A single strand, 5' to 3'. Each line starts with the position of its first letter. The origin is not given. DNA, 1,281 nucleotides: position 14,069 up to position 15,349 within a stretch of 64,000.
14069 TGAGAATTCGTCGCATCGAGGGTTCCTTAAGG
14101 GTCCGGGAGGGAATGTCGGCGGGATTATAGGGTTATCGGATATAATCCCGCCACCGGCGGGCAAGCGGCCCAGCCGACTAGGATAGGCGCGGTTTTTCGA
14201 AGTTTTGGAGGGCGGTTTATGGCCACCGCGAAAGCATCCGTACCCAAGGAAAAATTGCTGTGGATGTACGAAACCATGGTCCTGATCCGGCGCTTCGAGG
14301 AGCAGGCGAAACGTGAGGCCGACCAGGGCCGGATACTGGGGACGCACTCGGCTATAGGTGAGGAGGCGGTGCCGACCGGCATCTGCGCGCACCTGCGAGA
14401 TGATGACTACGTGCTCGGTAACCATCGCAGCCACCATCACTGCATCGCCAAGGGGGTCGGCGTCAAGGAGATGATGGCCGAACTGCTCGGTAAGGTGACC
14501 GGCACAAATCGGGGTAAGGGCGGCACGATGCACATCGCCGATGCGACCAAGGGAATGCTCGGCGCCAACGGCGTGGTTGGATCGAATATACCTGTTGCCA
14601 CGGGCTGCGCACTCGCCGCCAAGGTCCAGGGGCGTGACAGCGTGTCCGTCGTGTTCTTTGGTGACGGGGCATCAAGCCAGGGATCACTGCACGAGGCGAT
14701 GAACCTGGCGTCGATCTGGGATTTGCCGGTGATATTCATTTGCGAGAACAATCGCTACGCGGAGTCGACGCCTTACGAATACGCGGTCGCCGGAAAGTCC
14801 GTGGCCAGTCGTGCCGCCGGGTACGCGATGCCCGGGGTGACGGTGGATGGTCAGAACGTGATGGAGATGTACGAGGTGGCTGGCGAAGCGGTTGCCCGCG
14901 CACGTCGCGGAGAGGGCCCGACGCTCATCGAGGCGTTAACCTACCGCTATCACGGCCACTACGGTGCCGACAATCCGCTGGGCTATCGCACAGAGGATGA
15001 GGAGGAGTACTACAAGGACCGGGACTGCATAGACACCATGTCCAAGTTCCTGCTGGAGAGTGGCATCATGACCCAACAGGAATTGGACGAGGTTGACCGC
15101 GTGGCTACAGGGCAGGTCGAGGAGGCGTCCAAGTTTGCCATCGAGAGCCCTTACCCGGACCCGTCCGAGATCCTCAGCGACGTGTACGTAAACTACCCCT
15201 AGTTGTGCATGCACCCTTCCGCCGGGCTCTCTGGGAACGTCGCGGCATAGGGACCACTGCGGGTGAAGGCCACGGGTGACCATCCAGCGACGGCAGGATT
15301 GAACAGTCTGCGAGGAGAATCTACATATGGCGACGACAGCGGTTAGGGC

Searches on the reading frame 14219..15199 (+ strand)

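Call 20: search_protein_families(library=pfam, proteins=[window:14219-15199:+], max_evalue=0.0001)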
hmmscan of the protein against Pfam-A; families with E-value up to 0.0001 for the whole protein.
window:14219-15199:+ (327 aa): 3 families
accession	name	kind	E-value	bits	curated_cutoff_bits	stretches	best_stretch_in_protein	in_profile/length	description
PF00676.26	E1_dh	-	7.3e-92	308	22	1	19-315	2-299/300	Dehydrogenase E1 component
PF02775.26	TPP_enzyme_C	-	2.7e-06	27.7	21.9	1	115-237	25-149/151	Thiamine pyrophosphate enzyme, C-terminal TPP binding domain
PF13292.11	DXP_synthase_N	-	3.2e-05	23.8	21.2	1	120-181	113-174/274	1-deoxy-D-xylulose-5-phosphate synthase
